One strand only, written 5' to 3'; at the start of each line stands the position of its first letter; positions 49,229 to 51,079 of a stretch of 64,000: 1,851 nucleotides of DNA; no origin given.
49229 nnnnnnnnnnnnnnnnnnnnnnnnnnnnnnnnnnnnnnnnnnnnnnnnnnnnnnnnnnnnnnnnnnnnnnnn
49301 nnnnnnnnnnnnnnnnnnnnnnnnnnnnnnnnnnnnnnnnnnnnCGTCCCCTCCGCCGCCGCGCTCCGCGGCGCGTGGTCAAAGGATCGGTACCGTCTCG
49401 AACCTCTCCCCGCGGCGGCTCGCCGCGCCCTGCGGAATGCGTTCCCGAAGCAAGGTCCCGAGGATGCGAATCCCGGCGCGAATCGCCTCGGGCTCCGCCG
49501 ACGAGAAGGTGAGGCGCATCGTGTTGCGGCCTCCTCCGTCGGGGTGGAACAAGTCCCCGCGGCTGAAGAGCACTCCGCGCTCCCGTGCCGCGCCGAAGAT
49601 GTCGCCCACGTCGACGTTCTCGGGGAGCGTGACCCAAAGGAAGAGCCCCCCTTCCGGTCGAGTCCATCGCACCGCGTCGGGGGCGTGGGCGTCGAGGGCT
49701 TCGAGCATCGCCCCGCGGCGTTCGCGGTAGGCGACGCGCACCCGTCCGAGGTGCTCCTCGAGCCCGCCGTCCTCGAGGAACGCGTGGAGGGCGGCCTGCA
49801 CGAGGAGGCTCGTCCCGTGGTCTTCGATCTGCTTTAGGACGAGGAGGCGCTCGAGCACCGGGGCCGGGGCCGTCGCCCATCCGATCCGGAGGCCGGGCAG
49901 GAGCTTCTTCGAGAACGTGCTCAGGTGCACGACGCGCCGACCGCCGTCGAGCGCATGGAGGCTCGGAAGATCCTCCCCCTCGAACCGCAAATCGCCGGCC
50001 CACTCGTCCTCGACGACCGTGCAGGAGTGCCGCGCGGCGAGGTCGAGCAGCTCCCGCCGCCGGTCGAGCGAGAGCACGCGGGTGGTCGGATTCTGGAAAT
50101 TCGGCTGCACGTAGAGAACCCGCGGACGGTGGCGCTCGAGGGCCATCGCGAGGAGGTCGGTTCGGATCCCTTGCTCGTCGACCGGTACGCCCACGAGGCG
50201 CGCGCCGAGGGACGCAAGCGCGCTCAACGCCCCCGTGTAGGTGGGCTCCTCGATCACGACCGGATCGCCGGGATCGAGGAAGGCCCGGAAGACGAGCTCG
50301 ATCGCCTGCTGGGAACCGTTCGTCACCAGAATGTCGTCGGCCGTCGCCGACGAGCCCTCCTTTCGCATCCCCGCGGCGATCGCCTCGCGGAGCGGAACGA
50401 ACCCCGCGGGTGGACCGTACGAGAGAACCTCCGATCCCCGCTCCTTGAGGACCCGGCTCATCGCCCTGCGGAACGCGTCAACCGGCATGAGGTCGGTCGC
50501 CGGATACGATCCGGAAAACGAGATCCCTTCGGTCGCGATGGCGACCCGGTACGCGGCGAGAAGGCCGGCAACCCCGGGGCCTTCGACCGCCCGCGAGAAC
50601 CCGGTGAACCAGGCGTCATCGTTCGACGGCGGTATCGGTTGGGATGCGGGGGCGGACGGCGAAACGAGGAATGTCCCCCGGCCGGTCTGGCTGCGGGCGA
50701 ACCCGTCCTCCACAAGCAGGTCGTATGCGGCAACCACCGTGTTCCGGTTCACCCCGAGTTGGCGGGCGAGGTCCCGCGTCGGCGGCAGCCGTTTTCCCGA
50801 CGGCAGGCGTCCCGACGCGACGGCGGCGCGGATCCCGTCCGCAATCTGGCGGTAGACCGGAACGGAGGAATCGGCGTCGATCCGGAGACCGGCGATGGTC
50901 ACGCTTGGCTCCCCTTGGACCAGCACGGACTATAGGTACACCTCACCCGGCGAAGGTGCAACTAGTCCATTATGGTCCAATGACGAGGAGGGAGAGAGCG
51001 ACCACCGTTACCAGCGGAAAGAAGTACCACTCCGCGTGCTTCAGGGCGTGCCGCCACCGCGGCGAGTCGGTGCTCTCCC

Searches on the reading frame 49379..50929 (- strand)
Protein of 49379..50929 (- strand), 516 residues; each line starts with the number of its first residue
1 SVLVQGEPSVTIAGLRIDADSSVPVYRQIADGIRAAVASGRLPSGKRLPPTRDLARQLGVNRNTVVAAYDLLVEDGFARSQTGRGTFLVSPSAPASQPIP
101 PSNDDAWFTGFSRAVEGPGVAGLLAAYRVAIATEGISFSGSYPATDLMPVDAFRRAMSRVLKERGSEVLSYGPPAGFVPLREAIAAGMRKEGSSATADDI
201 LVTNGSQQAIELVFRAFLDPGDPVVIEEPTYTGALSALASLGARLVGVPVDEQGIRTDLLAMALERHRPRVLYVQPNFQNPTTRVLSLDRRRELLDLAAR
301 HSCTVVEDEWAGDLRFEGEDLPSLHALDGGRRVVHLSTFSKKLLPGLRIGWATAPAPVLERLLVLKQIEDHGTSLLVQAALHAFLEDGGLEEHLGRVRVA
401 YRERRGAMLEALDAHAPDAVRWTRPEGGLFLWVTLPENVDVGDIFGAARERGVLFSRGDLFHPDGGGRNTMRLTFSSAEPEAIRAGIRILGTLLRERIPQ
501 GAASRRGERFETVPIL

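Call 78: search_protein_families(library=pfam, proteins=[window:49379-50929:-], max_evalue=0.00001)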
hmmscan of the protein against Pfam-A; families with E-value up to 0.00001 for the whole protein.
window:49379-50929:- (516 aa): 2 families
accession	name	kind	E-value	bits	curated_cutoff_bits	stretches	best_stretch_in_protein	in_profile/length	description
PF00155.27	Aminotran_1_2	-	7.1e-33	114.7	19.7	1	147-484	17-355/361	Aminotransferase class I and II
PF00392.27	GntR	-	4.7e-15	55.4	27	1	26-87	2-63/64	Bacterial regulatory proteins, gntR family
